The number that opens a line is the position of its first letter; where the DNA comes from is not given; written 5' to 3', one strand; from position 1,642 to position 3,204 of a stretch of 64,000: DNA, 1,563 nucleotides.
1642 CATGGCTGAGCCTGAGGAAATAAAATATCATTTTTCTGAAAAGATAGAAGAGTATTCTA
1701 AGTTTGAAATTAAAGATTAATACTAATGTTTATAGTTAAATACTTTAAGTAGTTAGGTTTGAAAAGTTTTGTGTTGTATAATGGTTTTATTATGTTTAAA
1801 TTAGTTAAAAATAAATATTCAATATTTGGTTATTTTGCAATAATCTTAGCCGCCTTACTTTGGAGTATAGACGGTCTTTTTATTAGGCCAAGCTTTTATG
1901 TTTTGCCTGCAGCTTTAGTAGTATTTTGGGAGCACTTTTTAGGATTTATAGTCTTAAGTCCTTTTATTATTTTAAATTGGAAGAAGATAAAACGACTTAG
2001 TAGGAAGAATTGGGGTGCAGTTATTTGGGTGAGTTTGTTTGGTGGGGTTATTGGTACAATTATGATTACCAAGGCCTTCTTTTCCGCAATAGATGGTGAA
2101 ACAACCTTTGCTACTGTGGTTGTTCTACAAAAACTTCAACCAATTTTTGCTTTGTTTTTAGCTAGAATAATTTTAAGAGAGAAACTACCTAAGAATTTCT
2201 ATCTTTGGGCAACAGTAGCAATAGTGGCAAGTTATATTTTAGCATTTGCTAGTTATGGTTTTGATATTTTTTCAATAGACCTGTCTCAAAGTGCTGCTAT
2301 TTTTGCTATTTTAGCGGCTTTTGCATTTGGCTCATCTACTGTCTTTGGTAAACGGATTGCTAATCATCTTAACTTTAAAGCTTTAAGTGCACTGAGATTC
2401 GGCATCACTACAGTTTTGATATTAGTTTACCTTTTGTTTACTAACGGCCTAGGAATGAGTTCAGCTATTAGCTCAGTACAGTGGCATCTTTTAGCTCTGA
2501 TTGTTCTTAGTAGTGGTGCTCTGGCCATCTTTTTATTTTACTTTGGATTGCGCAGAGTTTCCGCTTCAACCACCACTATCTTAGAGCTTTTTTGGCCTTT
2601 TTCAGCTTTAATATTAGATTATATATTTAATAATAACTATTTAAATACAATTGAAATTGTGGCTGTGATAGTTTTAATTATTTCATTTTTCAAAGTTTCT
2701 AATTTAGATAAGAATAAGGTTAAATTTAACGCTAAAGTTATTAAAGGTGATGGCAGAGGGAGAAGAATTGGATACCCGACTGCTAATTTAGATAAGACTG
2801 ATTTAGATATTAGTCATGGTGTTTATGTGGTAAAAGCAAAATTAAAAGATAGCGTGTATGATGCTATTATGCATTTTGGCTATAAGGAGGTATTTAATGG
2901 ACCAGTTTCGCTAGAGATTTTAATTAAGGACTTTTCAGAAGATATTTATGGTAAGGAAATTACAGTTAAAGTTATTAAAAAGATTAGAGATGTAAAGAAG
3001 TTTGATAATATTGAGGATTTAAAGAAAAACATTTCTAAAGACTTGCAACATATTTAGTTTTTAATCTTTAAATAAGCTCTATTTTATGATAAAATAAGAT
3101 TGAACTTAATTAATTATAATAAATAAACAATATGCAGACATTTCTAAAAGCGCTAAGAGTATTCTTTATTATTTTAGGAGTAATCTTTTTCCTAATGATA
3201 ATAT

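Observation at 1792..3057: DMT/EamA transporter fused to riboflavin kinase: candidate import-and-trap device for riboflavin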

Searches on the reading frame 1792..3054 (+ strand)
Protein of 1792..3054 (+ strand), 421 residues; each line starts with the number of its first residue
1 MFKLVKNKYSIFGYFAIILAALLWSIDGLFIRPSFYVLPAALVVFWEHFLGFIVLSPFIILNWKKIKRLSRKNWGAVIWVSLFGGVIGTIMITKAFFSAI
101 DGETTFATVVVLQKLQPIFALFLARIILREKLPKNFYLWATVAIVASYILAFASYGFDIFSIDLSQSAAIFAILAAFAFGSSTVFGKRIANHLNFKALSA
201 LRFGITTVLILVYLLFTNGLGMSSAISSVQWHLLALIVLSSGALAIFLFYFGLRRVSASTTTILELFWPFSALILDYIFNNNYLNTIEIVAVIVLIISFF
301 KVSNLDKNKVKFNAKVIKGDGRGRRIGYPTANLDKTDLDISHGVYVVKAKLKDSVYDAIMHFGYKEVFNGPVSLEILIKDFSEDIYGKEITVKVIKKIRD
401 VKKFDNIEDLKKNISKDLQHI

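Call 3: search_protein_families(library=pfam, proteins=[window:1792-3054:+], max_evalue=0.1)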
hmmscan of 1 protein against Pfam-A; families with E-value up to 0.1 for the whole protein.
window:1792-3054:+ (421 aa): 3 families
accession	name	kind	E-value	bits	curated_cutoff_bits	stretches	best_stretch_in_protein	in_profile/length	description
PF01687.23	Flavokinase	-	8.7e-32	110.4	19.6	1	309-420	4-119/124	Riboflavin kinase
PF00892.27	EamA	-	1.2e-28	100.6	28.2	2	167-300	2-131/135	EamA-like transporter family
PF04657.19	DMT_YdcZ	-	0.03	15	24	1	45-111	35-100/140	Putative inner membrane exporter, YdcZ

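Call 4: search_protein_families(library=ncbifam, proteins=[window:1792-3054:+], max_evalue=0.1)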
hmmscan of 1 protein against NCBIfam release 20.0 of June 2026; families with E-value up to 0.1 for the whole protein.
window:1792-3054:+ (421 aa): 8 families
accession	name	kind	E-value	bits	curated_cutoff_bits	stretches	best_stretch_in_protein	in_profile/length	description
NF004162.0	PRK05627.1-5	equivalog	4.3e-25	88.7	241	1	311-419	183-293/304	bifunctional riboflavin kinase/FAD synthetase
NF004161.0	PRK05627.1-4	equivalog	8.4e-25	87.4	461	1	309-419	189-305/324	bifunctional riboflavin kinase/FAD synthetase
NF004158.0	PRK05627.1-1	equivalog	6.5e-24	84.8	396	1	309-418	185-297/304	bifunctional riboflavin kinase/FAD synthetase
TIGR00083.1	ribF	equivalog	8.7e-24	84.4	184.35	1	315-419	174-283/290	riboflavin biosynthesis protein RibF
NF004160.0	PRK05627.1-3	equivalog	5.1e-22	77.9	295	1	312-419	194-313/325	bifunctional riboflavin kinase/FAD synthetase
NF004163.0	PRK05627.1-6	equivalog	1.6e-19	70.2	315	1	311-419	190-301/313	bifunctional riboflavin kinase/FAD synthetase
TIGR00950.1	2A78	equivalog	2.4e-19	69.8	230.2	2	95-298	63-262/264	carboxylate/amino acid/amine transporter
NF004159.0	PRK05627.1-2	equivalog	3.5e-19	69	306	1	311-419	189-301/326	bifunctional riboflavin kinase/FAD synthetase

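Call 5: find_homologous_proteins(query=window:1792-3054:+, max_evalue=0.00001)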
Query window:1792-3054:+ (421 aa): 949 proteins with E <= 0.00001 among 8000 candidates; the best 120 are listed.
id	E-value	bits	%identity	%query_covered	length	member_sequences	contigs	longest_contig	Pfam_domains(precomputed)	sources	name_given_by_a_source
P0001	4.9e-265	897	100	100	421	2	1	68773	PF00892.27,PF01687.24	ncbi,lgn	ncbi:MAG: riboflavin kinase [Parcubacteria group bacterium]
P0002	1.8e-236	803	86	100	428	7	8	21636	PF00892.27,PF01687.24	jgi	jgi:drug/metabolite transporter (DMT)-like permease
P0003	2.0e-234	797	86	100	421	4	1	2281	PF00892.27,PF01687.24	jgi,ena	-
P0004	7.0e-234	795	86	100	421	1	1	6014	PF00892.27,PF01687.24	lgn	-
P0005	2.1e-229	780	85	100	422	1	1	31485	PF00892.27,PF01687.24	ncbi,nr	ncbi:EamA family transporter [Patescibacteria group bacterium]|nr:EamA family transporter [Patesciba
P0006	1.5e-228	777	85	100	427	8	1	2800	PF00892.27,PF01687.24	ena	-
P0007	1.2e-227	774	83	100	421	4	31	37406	PF00892.27,PF01687.24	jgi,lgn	jgi:drug/metabolite transporter (DMT)-like permease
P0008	1.9e-185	635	69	99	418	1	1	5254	PF00892.27,PF01687.24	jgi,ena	-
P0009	2.0e-182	625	68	96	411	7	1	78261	PF00892.27,PF01687.24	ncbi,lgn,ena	-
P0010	1.9e-180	619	68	99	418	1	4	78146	PF00892.27,PF01687.24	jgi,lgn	-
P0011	6.2e-179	614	68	96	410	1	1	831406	PF00892.27,PF01687.24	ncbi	-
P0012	6.9e-178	610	65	99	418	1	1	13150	PF00892.27,PF01687.24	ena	-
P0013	1.6e-176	606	65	99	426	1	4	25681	PF00892.27,PF01687.24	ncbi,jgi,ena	-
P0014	3.0e-176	605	67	97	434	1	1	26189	PF00892.27,PF01687.24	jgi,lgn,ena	-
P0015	3.0e-176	605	66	99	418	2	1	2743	PF00892.27,PF01687.24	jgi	-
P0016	1.9e-173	596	66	94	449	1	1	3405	PF00892.27,PF01687.24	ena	-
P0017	3.4e-173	595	66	94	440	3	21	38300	PF00892.27,PF01687.24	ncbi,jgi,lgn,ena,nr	ncbi:EamA family transporter [Candidatus Falkowbacteria bacterium]|nr:EamA family transporter [Candi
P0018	8.7e-173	594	66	99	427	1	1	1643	PF00892.27,PF01687.24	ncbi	-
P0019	3.1e-172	592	66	98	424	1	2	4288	PF00892.27,PF01687.24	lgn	-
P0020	5.5e-172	591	65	98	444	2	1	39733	PF00892.27,PF01687.24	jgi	jgi:drug/metabolite transporter (DMT)-like permease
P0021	1.6e-170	586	65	99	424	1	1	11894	PF00892.27,PF01687.24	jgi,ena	-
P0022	3.4e-170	585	65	99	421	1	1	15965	PF00892.27,PF01687.24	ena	-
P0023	1.7e-169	583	65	94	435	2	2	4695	PF00892.27,PF01687.24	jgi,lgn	-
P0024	4.1e-169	581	66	97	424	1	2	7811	PF00892.27,PF01687.24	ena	-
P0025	4.1e-169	581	64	98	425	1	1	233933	PF00892.27,PF01687.24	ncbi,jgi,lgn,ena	ncbi:MAG: riboflavin kinase [Patescibacteria group bacterium]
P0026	4.4e-169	581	64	98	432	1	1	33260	PF00892.27,PF01687.24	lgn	-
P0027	3.4e-168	578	65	99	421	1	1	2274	PF00892.27,PF01687.24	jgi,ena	-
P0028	6.5e-168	577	65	98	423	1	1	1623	PF00892.27,PF01687.24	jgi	-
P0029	5.2e-167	575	63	98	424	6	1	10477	PF00892.27,PF01687.24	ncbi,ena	-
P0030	5.4e-167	574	62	95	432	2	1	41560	PF00892.27,PF01687.24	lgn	-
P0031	5.9e-167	574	63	99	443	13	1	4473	PF00892.27,PF01687.24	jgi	-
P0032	6.5e-167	574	63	94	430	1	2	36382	PF00892.27,PF01687.24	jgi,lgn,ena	jgi:drug/metabolite transporter (DMT)-like permease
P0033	9.1e-167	574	63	99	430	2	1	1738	PF00892.27,PF01687.24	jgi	-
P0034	9.6e-167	574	62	100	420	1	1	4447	PF00892.27,PF01687.24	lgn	-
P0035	2.5e-166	572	64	94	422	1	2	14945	PF00892.27,PF01687.24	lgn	-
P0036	7.1e-166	571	63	99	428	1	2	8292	PF00892.27,PF01687.24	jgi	jgi:drug/metabolite transporter (DMT)-like permease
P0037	4.7e-165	568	63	98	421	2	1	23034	PF00892.27,PF01687.24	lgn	-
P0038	1.1e-164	567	61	99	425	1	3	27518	PF00892.27,PF01687.24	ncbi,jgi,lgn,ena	-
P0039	1.4e-164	567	62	98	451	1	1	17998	PF00892.27,PF01687.24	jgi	-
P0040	2.1e-164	566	64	94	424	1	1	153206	PF00892.27,PF01687.24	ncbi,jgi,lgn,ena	ncbi:MAG: riboflavin kinase [Patescibacteria group bacterium]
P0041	2.4e-164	566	63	94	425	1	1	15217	PF00892.27,PF01687.24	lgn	-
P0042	6.5e-164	564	64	97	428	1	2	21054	PF00892.27,PF01687.24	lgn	-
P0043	7.4e-164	564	62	99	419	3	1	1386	PF00892.27,PF01687.24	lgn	-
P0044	2.3e-163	563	63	94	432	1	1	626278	PF00892.27,PF01687.24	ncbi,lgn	-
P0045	2.7e-163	562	63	97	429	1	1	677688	PF00892.27,PF01687.24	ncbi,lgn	-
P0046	4.2e-163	562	61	97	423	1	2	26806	PF00892.27,PF01687.24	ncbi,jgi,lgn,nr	ncbi:EamA family transporter [Candidatus Falkowbacteria bacterium]|nr:EamA family transporter [Candi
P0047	4.2e-163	562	62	97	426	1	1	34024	PF00892.27,PF01687.24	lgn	-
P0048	5.0e-163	561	61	99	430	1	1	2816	PF00892.27,PF01687.24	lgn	-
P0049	8.1e-163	561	62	99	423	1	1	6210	PF00892.27,PF01687.24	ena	-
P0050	8.3e-163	561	62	99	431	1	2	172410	PF00892.27,PF01687.24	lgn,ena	-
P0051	8.3e-163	561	62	94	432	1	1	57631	PF00892.27,PF01687.24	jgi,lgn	-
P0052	1.3e-162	560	66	95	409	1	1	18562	PF00892.27,PF01687.24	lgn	-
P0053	1.4e-162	560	64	97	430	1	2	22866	PF00892.27,PF01687.24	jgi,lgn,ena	jgi:drug/metabolite transporter (DMT)-like permease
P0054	2.8e-162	559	62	94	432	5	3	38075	PF00892.27,PF01687.24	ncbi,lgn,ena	-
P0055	6.5e-162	558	62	99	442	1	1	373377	PF00892.27,PF01687.24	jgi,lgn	jgi:drug/metabolite transporter (DMT)-like permease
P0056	9.7e-162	557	62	99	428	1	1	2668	PF00892.27,PF01687.24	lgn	-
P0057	1.1e-161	557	61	97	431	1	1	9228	PF00892.27,PF01687.24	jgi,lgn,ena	-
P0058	1.7e-161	556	63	94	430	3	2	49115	PF00892.27,PF01687.24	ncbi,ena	-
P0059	1.7e-161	556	62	94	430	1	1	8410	PF00892.27,PF01687.24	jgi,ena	-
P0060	1.8e-161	556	62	94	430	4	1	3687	PF00892.27,PF01687.24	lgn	-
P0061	2.1e-161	556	64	95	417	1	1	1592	PF00892.27,PF01687.24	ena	-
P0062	2.6e-161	556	61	95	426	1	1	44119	PF00892.27,PF01687.24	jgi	-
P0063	3.0e-161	556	61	99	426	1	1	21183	PF00892.27,PF01687.24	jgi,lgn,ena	-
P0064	3.7e-161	555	63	94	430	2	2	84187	PF00892.27,PF01687.24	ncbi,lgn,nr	ncbi:EamA family transporter [Patescibacteria group bacterium]|nr:EamA family transporter [Patesciba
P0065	8.7e-161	554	61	97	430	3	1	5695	PF00892.27,PF01687.24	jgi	jgi:drug/metabolite transporter (DMT)-like permease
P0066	1.7e-160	553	60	100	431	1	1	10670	PF00892.27,PF01687.24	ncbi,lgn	ncbi:MAG: EamA family transporter [Candidatus Kuenenbacteria bacterium]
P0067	1.8e-160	553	62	94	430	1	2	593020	PF00892.27,PF01687.24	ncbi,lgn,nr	ncbi:MAG: EamA family transporter [Patescibacteria group bacterium]|nr:EamA family transporter [Pate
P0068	3.2e-160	552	60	98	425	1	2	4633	PF00892.27,PF01687.24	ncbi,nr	ncbi:MAG: EamA family transporter [Nanoarchaeota archaeon]|nr:EamA family transporter [Nanoarchaeota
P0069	3.4e-160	552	62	96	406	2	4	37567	PF00892.27,PF01687.24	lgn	-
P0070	3.5e-160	552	61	100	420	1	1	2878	PF00892.27,PF01687.24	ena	-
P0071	3.9e-160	552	60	99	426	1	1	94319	PF00892.27,PF01687.24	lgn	-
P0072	4.7e-160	552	62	99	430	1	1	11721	PF00892.27,PF01687.24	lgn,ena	-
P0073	6.0e-160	551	61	95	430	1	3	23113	PF00892.27,PF01687.24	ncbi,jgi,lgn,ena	-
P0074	7.8e-160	551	62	94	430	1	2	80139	PF00892.27,PF01687.24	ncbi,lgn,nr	ncbi:MAG: EamA family transporter [Candidatus Falkowbacteria bacterium]|nr:EamA family transporter [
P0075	7.8e-160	551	63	97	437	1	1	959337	PF00892.27,PF01687.24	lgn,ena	-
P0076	1.2e-159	550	61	98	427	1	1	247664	PF00892.27,PF01687.24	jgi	-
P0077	1.4e-159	550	61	99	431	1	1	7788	PF00892.27,PF01687.24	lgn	-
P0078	1.9e-159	550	62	98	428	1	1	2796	PF00892.27,PF01687.24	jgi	jgi:drug/metabolite transporter (DMT)-like permease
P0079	2.4e-159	549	60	95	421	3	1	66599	PF00892.27,PF01687.24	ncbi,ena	-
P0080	2.8e-159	549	62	97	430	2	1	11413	PF00892.27,PF01687.24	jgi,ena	-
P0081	3.0e-159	549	62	94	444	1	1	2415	PF00892.27,PF01687.24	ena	-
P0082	4.9e-159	548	62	97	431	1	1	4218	PF00892.27,PF01687.24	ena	-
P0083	5.0e-159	548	62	97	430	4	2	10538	PF00892.27,PF01687.24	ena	-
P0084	7.3e-159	548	62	94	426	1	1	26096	PF00892.27,PF01687.24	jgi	jgi:drug/metabolite transporter (DMT)-like permease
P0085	7.4e-159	548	63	95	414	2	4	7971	PF00892.27,PF01687.24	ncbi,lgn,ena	-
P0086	1.2e-158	547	61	98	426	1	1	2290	PF00892.27,PF01687.24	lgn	-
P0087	1.2e-158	547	60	99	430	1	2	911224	PF00892.27,PF01687.24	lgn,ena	-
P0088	1.6e-158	547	59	98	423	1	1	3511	PF00892.27,PF01687.24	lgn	-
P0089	1.7e-158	546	62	97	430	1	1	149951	PF00892.27,PF01687.24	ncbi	-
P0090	1.8e-158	546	60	98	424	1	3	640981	PF00892.27,PF01687.24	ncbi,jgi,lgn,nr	ncbi:EamA family transporter [Candidatus Woesearchaeota archaeon]|nr:EamA family transporter [Candid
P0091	2.7e-158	546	61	94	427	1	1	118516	PF00892.27,PF01687.24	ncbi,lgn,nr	ncbi:MAG: riboflavin kinase [Patescibacteria group bacterium]|nr:riboflavin kinase [Patescibacteria 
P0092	5.8e-158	545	61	99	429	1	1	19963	PF00892.27,PF01687.24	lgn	-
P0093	8.4e-158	544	62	96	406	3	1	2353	PF00892.27,PF01687.24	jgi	-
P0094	1.1e-157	544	61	99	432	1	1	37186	PF00892.27,PF01687.24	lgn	-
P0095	1.4e-157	543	60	99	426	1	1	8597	PF00892.27,PF01687.24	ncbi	ncbi:MAG: EamA family transporter [archaeon]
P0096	1.9e-157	543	59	99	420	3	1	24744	PF00892.27,PF01687.24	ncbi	-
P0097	2.1e-157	543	60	95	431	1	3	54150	PF00892.27,PF01687.24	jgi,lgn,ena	-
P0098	2.3e-157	543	60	95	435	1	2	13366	PF00892.27,PF01687.24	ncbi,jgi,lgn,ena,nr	ncbi:MAG: EamA family transporter [Proteiniphilum sp.]|nr:EamA family transporter [Proteiniphilum sp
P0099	2.3e-157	543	60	100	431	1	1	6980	PF00892.27,PF01687.24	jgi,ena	-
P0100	2.8e-157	542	60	98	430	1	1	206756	PF00892.27,PF01687.24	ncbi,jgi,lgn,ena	ncbi:MAG: EamA family transporter [Patescibacteria group bacterium]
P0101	3.5e-157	542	60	99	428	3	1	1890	PF00892.27,PF01687.24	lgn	-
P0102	4.8e-157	542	60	99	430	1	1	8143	PF00892.27,PF01687.24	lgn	-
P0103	1.1e-156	541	60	100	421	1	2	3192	PF00892.27,PF01687.24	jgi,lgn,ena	-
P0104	1.2e-156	540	60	96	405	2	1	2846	PF00892.27,PF01687.24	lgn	-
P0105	1.4e-156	540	62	98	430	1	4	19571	PF00892.27,PF01687.24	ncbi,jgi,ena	jgi:drug/metabolite transporter (DMT)-like permease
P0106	2.4e-156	539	61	97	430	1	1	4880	PF00892.27,PF01687.24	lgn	-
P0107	2.5e-156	539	58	99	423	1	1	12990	PF00892.27,PF01687.24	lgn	-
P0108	2.9e-156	539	59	99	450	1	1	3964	PF00892.27,PF01687.24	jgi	jgi:drug/metabolite transporter (DMT)-like permease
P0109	3.5e-156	539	59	94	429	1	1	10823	PF00892.27,PF01687.24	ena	-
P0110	4.1e-156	539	60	96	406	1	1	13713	PF00892.27,PF01687.24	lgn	-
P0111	5.6e-156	538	59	99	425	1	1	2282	PF00892.27,PF01687.24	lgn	-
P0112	7.9e-156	538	61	96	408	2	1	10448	PF00892.27,PF01687.24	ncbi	ncbi:MAG: EamA family transporter, partial [Patescibacteria group bacterium]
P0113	8.9e-156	538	60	97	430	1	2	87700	PF00892.27,PF01687.24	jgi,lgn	-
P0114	1.0e-155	537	59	99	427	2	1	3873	PF00892.27,PF01687.24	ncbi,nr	ncbi:EamA family transporter [bacterium]|nr:EamA family transporter [bacterium]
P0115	1.2e-155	537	60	99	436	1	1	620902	PF00892.27,PF01687.24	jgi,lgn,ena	-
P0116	1.9e-155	536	62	97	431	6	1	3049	PF00892.27,PF01687.24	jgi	jgi:drug/metabolite transporter (DMT)-like permease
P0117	2.6e-155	536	61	97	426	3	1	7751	PF00892.27,PF01687.24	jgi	-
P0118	2.6e-155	536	59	100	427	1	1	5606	PF00892.27,PF01687.24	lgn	-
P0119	3.2e-155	536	59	100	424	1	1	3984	PF00892.27,PF01687.24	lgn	-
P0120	3.8e-155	535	60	99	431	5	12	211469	PF00892.27,PF01687.24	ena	-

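Call 9: find_encoding_contigs(protein=window:1792-3054:+, flank=10000, max_places=4)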
Protein window:1792-3054:+ (421 aa): 2 contigs read that carry it; 1 place shown.
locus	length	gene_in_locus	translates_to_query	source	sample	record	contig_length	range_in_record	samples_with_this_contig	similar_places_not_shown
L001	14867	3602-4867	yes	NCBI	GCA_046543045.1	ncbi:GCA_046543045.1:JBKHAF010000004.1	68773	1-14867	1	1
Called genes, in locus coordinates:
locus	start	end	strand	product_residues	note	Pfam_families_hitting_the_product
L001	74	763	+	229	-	PF05552:MS_channel_1st_1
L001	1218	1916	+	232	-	PF00149:Metallophos, PF12850:Metallophos_2 (weak)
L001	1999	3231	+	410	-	PF00324:AA_permease, PF13520:AA_permease_2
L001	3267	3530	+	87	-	PF00708:Acylphosphatase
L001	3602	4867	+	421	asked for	PF00892:EamA, PF01687:Flavokinase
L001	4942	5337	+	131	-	-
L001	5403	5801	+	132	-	PF09945:DUF2177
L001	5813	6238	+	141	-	PF02643:DUF192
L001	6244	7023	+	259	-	-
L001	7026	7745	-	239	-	PF01479:S4 (weak), PF00849:PseudoU_synth_2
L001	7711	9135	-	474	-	PF04932:Wzy_C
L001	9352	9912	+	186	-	PF04542:Sigma70_r2, PF08281:Sigma70_r4_2, PF04545:Sigma70_r4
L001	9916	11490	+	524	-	-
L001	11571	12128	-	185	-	PF08207:EFP_N, PF01132:EFP, PF09285:Elong-fact-P_C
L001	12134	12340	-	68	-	PF01084:Ribosomal_S18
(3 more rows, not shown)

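Call 21: predict_structure(alignment_id=A1)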
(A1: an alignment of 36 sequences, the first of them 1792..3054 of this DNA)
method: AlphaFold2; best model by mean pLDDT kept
length: 421 residues; sequences in the alignment: 36
mean_pLDDT: 87.5   pTM: 0.87
mean pLDDT of the five models: 87.5, 85.7, 83.6, 78.5, 78.4
residues with pLDDT >= 90: 223; 70-90: 170; 50-70: 24; < 50: 4
segments of 3 or more residues with pLDDT < 50: 1-4
pLDDT, mean of each block of 10 residues (from residue 1): 60 93 88 93 97 96 88 95 97 91 80 90 91 90 89 64 78 95 95 92 98 94 95 93 94 92 84 75 82 89 80 89 85 85 90 91 66 83 83 89 84 90 88
secondary structure, 60 per line:
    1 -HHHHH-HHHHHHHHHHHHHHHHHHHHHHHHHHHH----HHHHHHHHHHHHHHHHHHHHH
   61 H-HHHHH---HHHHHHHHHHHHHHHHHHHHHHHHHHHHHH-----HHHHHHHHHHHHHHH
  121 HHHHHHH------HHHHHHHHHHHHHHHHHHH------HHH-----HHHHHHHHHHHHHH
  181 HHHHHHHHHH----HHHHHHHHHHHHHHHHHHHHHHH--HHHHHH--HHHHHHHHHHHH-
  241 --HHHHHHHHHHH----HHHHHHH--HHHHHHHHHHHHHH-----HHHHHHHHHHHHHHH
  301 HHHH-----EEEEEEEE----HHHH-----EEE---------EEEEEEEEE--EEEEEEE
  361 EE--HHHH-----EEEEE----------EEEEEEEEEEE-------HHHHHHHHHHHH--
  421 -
elements in order: H2-6 H8-35 H40-61 H63-67 H71-100 H106-127 H134-152 H167-190 H195-217 H220-225 H228-239 H243-253 H258-264 H267-280 H286-304 E310-317 H322-325 E331-333 E343-351 E354-362 H365-368 E374-378 E389-399 H407-418
